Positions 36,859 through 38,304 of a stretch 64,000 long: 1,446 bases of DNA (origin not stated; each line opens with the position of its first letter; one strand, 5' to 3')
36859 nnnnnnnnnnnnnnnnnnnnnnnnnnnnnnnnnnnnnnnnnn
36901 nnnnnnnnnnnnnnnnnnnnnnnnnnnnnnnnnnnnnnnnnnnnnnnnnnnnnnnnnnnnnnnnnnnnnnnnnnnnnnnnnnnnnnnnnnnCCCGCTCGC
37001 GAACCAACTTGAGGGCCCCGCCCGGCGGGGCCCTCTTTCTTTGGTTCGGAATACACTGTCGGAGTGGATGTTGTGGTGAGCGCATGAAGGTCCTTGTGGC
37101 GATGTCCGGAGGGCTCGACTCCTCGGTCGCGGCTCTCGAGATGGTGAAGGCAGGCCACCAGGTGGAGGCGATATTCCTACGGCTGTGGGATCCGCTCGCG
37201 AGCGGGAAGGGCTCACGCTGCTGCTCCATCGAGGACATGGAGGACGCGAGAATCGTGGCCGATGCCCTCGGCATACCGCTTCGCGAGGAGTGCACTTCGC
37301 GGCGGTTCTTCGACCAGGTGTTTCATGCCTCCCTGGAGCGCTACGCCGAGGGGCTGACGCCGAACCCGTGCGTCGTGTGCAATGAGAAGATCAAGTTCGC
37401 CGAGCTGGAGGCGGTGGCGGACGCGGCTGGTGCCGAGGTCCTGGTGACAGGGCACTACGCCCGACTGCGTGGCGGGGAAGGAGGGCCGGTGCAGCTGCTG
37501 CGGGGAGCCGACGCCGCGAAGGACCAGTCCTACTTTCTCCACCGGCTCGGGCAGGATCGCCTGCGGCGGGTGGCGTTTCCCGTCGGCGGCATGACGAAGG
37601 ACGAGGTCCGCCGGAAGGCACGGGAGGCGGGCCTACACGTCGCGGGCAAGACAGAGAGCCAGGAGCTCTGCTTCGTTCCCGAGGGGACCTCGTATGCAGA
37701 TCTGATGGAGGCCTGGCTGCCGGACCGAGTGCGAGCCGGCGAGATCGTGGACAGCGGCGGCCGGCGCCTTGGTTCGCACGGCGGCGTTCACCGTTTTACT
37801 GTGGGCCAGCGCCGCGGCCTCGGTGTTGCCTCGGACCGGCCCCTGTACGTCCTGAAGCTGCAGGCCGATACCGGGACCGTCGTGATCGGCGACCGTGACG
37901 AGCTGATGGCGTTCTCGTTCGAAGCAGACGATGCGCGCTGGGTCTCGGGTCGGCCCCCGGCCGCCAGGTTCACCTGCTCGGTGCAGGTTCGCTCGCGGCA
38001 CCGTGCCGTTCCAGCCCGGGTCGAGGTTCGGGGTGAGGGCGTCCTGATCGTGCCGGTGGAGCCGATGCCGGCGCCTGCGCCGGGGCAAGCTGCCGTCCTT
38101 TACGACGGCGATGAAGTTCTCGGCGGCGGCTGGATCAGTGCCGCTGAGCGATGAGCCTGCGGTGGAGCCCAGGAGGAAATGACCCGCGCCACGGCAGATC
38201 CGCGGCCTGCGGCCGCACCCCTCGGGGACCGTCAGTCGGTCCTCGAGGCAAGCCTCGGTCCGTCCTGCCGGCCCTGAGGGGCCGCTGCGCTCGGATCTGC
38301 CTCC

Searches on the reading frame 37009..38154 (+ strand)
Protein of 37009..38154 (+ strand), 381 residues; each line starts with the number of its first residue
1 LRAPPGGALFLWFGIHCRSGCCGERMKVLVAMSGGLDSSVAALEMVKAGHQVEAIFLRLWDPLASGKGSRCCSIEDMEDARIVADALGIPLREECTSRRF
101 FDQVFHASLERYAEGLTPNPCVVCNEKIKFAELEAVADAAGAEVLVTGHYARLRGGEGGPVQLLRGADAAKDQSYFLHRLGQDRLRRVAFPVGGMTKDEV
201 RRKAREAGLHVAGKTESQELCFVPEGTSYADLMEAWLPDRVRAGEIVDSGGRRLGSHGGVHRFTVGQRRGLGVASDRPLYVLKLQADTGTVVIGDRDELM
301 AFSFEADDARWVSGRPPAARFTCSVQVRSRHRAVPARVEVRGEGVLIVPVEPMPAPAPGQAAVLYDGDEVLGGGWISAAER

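Call 9: search_protein_families(library=pfam, proteins=[window:37009-38154:+], max_evalue=1)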
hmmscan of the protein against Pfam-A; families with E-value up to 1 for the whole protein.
window:37009-38154:+ (381 aa): 10 families
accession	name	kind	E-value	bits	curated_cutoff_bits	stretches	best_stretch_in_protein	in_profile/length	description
PF03054.22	tRNA_Me_trans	-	1.9e-67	227.3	20.6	1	26-224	1-201/202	tRNA methyl transferase HUP domain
PF20258.4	tRNA_Me_trans_C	-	2.1e-17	63.7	20.6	1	304-376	4-77/77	Aminomethyltransferase beta-barrel domain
PF20259.3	tRNA_Me_trans_M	-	2.7e-15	56.1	27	1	242-295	11-66/66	tRNA methyl transferase PRC-barrel domain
PF02568.20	ThiI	-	2.1e-05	24.6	20.5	1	26-58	4-36/197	Thiamine biosynthesis protein (ThiI)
PF06508.19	QueC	-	0.0087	16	22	1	27-56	1-30/210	Queuosine biosynthesis protein QueC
PF01902.24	Diphthami_syn_2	-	0.022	14.7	23.2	1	26-97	1-67/219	Diphthamide synthase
PF02540.23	NAD_synthase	-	0.043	13.4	21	1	27-91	20-76/242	NAD synthase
PF00733.27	Asn_synthase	-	0.13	12.3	21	1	26-103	18-87/354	Asparagine synthase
PF03793.24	PASTA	-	0.21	12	23.2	1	194-214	8-28/64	PASTA domain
PF02037.33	SAP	-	0.31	11.2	23.9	1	193-219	3-27/37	SAP domain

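Call 10: find_encoding_contigs(protein=window:37084-38154:+, flank=10000, max_places=10)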
Protein window:37084-38154:+ (356 aa): 9 contigs read that carry it; 5 places shown.
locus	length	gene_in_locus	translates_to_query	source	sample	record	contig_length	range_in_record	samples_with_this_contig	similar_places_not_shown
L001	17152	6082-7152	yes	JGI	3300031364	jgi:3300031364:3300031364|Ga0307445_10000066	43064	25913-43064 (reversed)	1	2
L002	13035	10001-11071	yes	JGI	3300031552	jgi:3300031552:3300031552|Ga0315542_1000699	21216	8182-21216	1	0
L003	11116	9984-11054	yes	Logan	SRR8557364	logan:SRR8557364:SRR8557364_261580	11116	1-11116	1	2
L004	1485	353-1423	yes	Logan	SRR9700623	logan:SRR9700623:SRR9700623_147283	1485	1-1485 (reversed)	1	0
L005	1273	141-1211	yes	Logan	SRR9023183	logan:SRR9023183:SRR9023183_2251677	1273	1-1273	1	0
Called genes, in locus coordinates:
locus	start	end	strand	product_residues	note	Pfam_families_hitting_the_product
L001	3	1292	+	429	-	?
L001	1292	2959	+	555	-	PF13584:BatD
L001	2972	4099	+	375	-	PF01590:GAF, PF13185:GAF_2, PF13492:GAF_3, PF00990:GGDEF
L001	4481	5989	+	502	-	PF00089:Trypsin, PF13365:Trypsin_2, PF00595:PDZ, PF13180:PDZ_2, PF17820:PDZ_6, PF00595:PDZ, PF13180:PDZ_2, PF17820:PDZ_6 (weak), +1 more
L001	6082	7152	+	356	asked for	PF03054:tRNA_Me_trans, PF20259:tRNA_Me_trans_M, PF20258:tRNA_Me_trans_C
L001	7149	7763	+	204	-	-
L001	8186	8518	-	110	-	PF11950:DUF3467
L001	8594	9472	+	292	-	-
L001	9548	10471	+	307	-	PF00132:Hexapep (faint)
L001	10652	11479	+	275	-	PF03548:LolA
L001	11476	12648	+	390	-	PF01702:TGT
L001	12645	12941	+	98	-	PF02699:YajC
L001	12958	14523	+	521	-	PF21760:SecD_1st, PF22599:SecDF_P1_head, PF02355:SecD_SecF_C, PF03176:MMPL (faint)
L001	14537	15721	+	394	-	PF07549:Sec_GG, PF02355:SecD_SecF_C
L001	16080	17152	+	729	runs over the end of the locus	PF13328:HD_4, PF01966:HD, PF04607:RelA_SpoT, PF02824:TGS, PF19296:RelA_AH, PF28438:RelA_RIS, PF01842:ACT (weak), PF13291:ACT_4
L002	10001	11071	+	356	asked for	PF03054:tRNA_Me_trans, PF20259:tRNA_Me_trans_M, PF20258:tRNA_Me_trans_C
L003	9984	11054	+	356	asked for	PF03054:tRNA_Me_trans, PF20259:tRNA_Me_trans_M, PF20258:tRNA_Me_trans_C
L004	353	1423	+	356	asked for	PF03054:tRNA_Me_trans, PF20259:tRNA_Me_trans_M, PF20258:tRNA_Me_trans_C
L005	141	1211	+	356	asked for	PF03054:tRNA_Me_trans, PF20259:tRNA_Me_trans_M, PF20258:tRNA_Me_trans_C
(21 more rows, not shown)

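Call 13: find_related_loci(query=window:37084-38154:+, collection=genome_contigs, flank=6000)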
Query window:37084-38154:+ (356 aa) in genome_contigs; peptide patterns used: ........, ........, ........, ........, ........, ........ (x = any residue, [..] = any of these).
215 stretches matched a pattern; 102 encode a relative of the query (tblastn E <= 1e-3); the best 80 are kept; 80 distinct loci.
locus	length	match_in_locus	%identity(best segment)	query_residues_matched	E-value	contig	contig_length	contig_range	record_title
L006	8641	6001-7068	84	1-356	0e+0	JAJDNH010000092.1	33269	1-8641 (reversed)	MAG: Acidobacteria bacterium isolate ALJrbin.24 k141_928665, whole genome shotgun sequence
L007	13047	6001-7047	40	2-351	8e-85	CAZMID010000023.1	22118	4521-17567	MAG TPA_asm: uncultured Planctomycetia bacterium isolate SRP200020_co1_60 genome assembly, contig: NODE_3112_length_2211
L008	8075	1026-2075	42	2-351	6e-84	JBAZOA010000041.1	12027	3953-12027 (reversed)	MAG: Candidatus Omnitrophota bacterium isolate SO_2017_LW4_83 scaffold_10208_c1_LW137-91_2017, whole genome shotgun sequ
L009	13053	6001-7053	42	2-351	2e-83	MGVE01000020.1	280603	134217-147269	MAG: Elusimicrobia bacterium RIFOXYA2_FULL_47_53 rifoxya2_full_scaffold_71, whole genome shotgun sequence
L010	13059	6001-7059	43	1-351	4e-83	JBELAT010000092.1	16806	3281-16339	MAG: Endomicrobiales bacterium isolate SPRUCE 9 SPRUCE_9_92, whole genome shotgun sequence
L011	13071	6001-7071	42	2-356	4e-82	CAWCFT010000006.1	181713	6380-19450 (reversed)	MAG: Endomicrobiales bacterium isolate MFD01231.bin.3.74 genome assembly, contig: contig_112, whole genome shotgun seque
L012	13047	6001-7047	41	2-351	4e-82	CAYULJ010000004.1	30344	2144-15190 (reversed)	MAG TPA_asm: uncultured Planctomycetia bacterium isolate SRP167671_co1_160 genome assembly, contig: NODE_1677_length_303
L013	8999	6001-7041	40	3-351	3e-82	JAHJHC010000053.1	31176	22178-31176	MAG: Candidatus Omnitrophota bacterium isolate Modern_marine_glass_biofilm.mb.96 Modern_marine_glas.mb.96_k141_352967, w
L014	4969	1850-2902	41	2-356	8e-82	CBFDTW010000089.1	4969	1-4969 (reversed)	MAG TPA_asm: uncultured bacterium isolate SRR6823440_binner12_Refined_134 genome assembly, contig: ERZ650341.12283, whol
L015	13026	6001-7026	44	1-340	8e-82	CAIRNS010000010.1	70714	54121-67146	MAG: uncultured Elusimicrobia bacterium isolate AM-2014_bin-1828 genome assembly, contig: bin-1828:10/31, whole genome s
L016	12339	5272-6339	43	2-354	4e-81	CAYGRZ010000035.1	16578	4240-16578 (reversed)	MAG TPA_asm: uncultured Planctomycetia bacterium isolate ERP119294_co1_123 genome assembly, contig: NODE_4440_length_165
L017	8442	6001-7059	41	2-355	7e-81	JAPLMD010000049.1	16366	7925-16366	MAG: Candidatus Omnitrophota bacterium isolate LacPavin_0920_SED5_MAG_41_13 LacPavin_0920_SED5_scaffold_297598, whole ge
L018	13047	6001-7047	40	2-351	2e-80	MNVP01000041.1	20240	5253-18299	MAG: Candidatus Omnitrophica bacterium CG1_02_40_15 cg1_0.2_scaffold_2172_c, whole genome shotgun sequence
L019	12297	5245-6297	39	2-356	2e-80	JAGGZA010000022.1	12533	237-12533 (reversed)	MAG: Candidatus Aerophobetes bacterium isolate AUK192 PB_MBMC_146_c_000000000079, whole genome shotgun sequence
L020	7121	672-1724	45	2-351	4e-80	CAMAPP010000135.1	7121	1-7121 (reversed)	MAG: Rhizobium sp. Q54 isolate AH-24oct19-206 genome assembly, contig: AH-24oct19-C26444, whole genome shotgun sequence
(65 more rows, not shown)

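Call 17: find_related_loci(query=window:37084-38154:+, collection=metagenome_contigs, flank=4000)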
Query window:37084-38154:+ (356 aa) in metagenome_contigs; peptide patterns used: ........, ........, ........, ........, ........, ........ (x = any residue, [..] = any of these).
314 stretches matched a pattern; 166 encode a relative of the query (tblastn E <= 1e-3); the best 80 are kept; 80 distinct loci.
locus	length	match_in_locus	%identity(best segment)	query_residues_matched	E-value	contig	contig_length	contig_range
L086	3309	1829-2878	69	1-351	1e-162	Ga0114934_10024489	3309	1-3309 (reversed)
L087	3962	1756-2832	42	2-355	1e-86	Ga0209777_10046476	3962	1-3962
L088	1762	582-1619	42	2-352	1e-90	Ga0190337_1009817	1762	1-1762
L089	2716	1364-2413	43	3-351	1e-87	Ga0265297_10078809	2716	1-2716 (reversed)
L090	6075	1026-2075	42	2-351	3e-84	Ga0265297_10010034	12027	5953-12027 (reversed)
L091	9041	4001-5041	41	2-351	2e-83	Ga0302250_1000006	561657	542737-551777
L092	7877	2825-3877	41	2-356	6e-83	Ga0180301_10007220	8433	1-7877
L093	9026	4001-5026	44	1-340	3e-83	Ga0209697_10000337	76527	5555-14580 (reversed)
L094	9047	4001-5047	41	2-351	2e-82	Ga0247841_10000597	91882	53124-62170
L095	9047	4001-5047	41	2-351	6e-82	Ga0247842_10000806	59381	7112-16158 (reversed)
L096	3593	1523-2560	41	3-351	1e-82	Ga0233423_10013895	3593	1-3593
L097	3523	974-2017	43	2-355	3e-82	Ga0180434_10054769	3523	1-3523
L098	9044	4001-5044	44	1-353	1e-81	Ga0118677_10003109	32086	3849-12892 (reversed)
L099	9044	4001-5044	44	1-353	9e-82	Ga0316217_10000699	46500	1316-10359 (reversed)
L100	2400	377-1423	41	2-351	2e-84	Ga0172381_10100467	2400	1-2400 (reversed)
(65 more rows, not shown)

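Call 19: find_homologous_proteins(query=window:37084-38154:+, max_evalue=1e-60)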
Query window:37084-38154:+ (356 aa): 7017 proteins with E <= 1e-60 among 8000 candidates; the best 120 are listed.
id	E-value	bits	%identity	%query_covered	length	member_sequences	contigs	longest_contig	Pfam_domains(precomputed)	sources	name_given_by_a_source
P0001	2.6e-234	795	100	100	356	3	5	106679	PF20259.4,PF03054.23,PF20258.5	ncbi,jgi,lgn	-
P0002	1.2e-190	651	81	100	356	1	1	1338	PF20259.4,PF03054.23,PF20258.5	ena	-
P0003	5.3e-182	623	83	95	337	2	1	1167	PF20259.4,PF03054.23,PF20258.5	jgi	jgi:tRNA-specific 2-thiouridylase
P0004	2.0e-153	529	69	99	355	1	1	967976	PF20259.4,PF03054.23,PF20258.5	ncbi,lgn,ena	-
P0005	3.4e-151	521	68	99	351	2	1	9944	PF20259.4,PF03054.23,PF20258.5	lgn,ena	-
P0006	1.2e-150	520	67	97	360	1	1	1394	PF20259.4,PF03054.23,PF20258.5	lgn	-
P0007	1.2e-149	516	68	99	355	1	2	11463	PF20259.4,PF03054.23,PF20258.5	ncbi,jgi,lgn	-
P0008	6.7e-148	511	68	99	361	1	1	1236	PF20259.4,PF03054.23,PF20258.5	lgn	-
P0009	1.1e-147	510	67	99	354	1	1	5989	PF20259.4,PF03054.23,PF20258.5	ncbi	-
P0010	8.7e-145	500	64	97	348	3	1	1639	PF20259.4,PF03054.23,PF20258.5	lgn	-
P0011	1.3e-143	496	66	99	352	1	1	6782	PF20259.4,PF03054.23,PF20258.5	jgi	-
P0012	2.1e-143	496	64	100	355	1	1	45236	PF20259.4,PF03054.23,PF20258.5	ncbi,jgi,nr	ncbi:MAG: tRNA 2-thiouridine(34) synthase MnmA [Acidobacteria bacterium]|nr:tRNA 2-thiouridine(34) s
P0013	2.2e-143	496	65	99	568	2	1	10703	PF20259.4,PF03054.23,PF20258.5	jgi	-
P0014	8.1e-143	494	63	99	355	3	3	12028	PF20259.4,PF03054.23,PF02568.21,PF20258.5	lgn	-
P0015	5.6e-142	491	63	100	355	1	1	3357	PF20259.4,PF03054.23,PF20258.5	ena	-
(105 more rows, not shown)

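Call 21: find_encoding_contigs(protein=P0004, flank=6000, max_places=4)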
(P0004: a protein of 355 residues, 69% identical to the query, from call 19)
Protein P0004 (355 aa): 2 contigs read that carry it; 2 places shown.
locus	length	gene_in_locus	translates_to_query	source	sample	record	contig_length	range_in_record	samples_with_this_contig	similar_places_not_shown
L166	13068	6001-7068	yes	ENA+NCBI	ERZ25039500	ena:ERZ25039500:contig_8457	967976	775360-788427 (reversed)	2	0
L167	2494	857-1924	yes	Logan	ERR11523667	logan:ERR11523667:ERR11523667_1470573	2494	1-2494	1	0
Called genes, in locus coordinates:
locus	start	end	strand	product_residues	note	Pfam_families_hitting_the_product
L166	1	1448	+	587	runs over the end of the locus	PF05762:VWA_CoxE (faint), PF00092:VWA, PF13519:VWA_2, PF14559:TPR_19 (faint)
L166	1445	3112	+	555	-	PF13584:BatD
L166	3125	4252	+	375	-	PF01590:GAF, PF13185:GAF_2, PF13492:GAF_3, PF00990:GGDEF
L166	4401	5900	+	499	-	PF00089:Trypsin, PF13365:Trypsin_2, PF00595:PDZ, PF13180:PDZ_2, PF17820:PDZ_6, PF00595:PDZ, PF13180:PDZ_2, PF17820:PDZ_6, +1 more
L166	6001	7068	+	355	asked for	PF03054:tRNA_Me_trans, PF20259:tRNA_Me_trans_M, PF20258:tRNA_Me_trans_C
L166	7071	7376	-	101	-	PF11950:DUF3467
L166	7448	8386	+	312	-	PF00132:Hexapep (faint)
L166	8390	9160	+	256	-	PF03548:LolA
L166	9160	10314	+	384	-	PF01702:TGT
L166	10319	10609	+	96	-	PF02699:YajC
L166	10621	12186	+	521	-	PF07549:Sec_GG (faint), PF21760:SecD_1st, PF22599:SecDF_P1_head, PF02355:SecD_SecF_C, PF03176:MMPL (weak)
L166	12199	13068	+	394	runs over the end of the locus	PF07549:Sec_GG (faint), PF02355:SecD_SecF_C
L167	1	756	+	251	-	?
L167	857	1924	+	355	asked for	PF03054:tRNA_Me_trans, PF20259:tRNA_Me_trans_M, PF20258:tRNA_Me_trans_C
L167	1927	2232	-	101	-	PF11950:DUF3467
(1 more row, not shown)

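Call 22: find_encoding_contigs(protein=P0007, flank=6000, max_places=4)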
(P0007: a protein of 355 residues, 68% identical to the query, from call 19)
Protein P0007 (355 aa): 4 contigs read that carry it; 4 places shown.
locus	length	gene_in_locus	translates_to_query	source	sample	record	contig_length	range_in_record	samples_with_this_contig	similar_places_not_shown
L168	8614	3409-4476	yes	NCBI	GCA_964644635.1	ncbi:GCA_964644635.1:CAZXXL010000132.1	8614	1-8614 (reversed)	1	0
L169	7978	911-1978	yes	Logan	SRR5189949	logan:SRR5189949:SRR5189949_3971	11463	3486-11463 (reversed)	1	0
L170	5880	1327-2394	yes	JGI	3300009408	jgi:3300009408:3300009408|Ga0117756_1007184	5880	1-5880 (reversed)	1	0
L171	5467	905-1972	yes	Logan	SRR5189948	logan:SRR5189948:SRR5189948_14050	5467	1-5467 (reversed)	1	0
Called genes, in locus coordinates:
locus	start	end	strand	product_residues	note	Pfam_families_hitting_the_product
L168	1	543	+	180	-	?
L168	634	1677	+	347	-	PF01590:GAF, PF13185:GAF_2, PF13492:GAF_3, PF00990:GGDEF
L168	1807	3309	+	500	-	PF00089:Trypsin, PF13365:Trypsin_2, PF00595:PDZ, PF13180:PDZ_2, PF17820:PDZ_6, PF00595:PDZ, PF13180:PDZ_2, PF17820:PDZ_6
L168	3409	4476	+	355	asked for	PF03054:tRNA_Me_trans, PF20259:tRNA_Me_trans_M, PF20258:tRNA_Me_trans_C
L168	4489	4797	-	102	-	PF11950:DUF3467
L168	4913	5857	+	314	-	PF00132:Hexapep (faint)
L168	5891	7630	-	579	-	-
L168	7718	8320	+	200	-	PF07638:Sigma70_ECF, PF04542:Sigma70_r2, PF08281:Sigma70_r4_2, PF04545:Sigma70_r4 (weak)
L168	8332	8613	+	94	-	?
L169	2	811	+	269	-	?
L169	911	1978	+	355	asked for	PF03054:tRNA_Me_trans, PF20259:tRNA_Me_trans_M, PF20258:tRNA_Me_trans_C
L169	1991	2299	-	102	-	PF11950:DUF3467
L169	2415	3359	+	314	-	PF00132:Hexapep (faint)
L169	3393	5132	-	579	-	-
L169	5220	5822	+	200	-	PF07638:Sigma70_ECF, PF04542:Sigma70_r2, PF08281:Sigma70_r4_2, PF04545:Sigma70_r4 (weak)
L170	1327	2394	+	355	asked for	PF03054:tRNA_Me_trans, PF20259:tRNA_Me_trans_M, PF20258:tRNA_Me_trans_C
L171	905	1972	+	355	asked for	PF03054:tRNA_Me_trans, PF20259:tRNA_Me_trans_M, PF20258:tRNA_Me_trans_C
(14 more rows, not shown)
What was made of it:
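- On MITE / mobile element: Empty sites in L166 and L168 (calls 21, 22).
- In L166 and L168 the two stop codons are 2 and 12 nt apart (calls 21, 22).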

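Call 23: find_encoding_contigs(protein=P0013, flank=6000, max_places=4)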
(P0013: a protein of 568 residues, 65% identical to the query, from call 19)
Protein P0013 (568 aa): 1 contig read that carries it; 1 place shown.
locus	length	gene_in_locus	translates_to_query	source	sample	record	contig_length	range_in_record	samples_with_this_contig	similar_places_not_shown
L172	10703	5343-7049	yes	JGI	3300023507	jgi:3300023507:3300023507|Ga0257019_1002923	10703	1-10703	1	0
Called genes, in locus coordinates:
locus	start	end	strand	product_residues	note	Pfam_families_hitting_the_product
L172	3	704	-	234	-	?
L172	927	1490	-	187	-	PF03168:LEA_2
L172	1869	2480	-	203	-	-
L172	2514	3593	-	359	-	PF01641:SelR, PF01625:PMSR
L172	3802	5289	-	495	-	PF01425:Amidase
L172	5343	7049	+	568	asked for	PF03054:tRNA_Me_trans, PF20259:tRNA_Me_trans_M, PF20258:tRNA_Me_trans_C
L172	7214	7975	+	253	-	PF22435:MRM3-like_sub_bind, PF00588:SpoU_methylase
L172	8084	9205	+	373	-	PF18854:baeRF_family10, PF18844:baeRF_family2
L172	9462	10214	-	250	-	PF00117:GATase, PF07722:Peptidase_C26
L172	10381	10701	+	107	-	?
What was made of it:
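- Tried and rejected: In fact it is a differently placed mnmA with other neighbours (call 23).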

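Call 24: find_encoding_contigs(protein=P0005, flank=6000, max_places=4)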
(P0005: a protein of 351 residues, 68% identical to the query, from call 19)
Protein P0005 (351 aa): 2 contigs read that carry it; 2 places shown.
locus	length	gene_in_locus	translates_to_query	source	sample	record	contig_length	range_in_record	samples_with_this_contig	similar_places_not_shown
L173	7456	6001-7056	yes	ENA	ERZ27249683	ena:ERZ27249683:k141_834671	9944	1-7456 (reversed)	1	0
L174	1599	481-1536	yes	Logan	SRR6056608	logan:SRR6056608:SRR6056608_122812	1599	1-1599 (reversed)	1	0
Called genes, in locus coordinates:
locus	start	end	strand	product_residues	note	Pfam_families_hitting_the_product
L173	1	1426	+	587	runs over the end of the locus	PF00092:VWA, PF13519:VWA_2, PF14559:TPR_19 (faint)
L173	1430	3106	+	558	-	PF13584:BatD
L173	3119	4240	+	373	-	PF01590:GAF, PF13185:GAF_2, PF13492:GAF_3, PF00990:GGDEF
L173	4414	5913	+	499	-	PF00089:Trypsin, PF13365:Trypsin_2, PF00595:PDZ, PF13180:PDZ_2, PF17820:PDZ_6, PF00595:PDZ, PF13180:PDZ_2, PF17820:PDZ_6, +1 more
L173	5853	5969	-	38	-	-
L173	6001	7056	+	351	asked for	PF03054:tRNA_Me_trans, PF20259:tRNA_Me_trans_M, PF20258:tRNA_Me_trans_C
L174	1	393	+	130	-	?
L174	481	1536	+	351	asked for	PF03054:tRNA_Me_trans, PF20259:tRNA_Me_trans_M, PF20258:tRNA_Me_trans_C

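Call 92: search_protein_families(library=pfam, proteins=[L006:7184-7477:+, L006:7461-8327:+], max_evalue=0.01)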
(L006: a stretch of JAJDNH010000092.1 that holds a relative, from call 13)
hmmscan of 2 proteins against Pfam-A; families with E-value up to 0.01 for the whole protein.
L006:7184-7477:+ (97 aa): 4 families
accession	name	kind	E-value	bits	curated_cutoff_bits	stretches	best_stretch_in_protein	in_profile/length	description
PF13384.12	HTH_23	-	3.1e-10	40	24.6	1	30-77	2-49/50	Homeodomain-like domain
PF13551.12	HTH_29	-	3.7e-10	40.2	28.1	1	35-91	1-60/64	Winged helix-turn helix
PF13518.12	HTH_28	-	7.7e-10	39.1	25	1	35-85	2-52/52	Helix-turn-helix domain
PF13565.12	HTH_32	-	5.4e-08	33.7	33.7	1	62-93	2-33/73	Homeodomain-like domain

L006:7461-8327:+ (288 aa): 1 family
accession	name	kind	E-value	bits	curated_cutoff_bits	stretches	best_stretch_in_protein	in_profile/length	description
PF13358.12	DDE_3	-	3.5e-16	59.8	28.6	1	98-235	3-135/146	DDE superfamily endonuclease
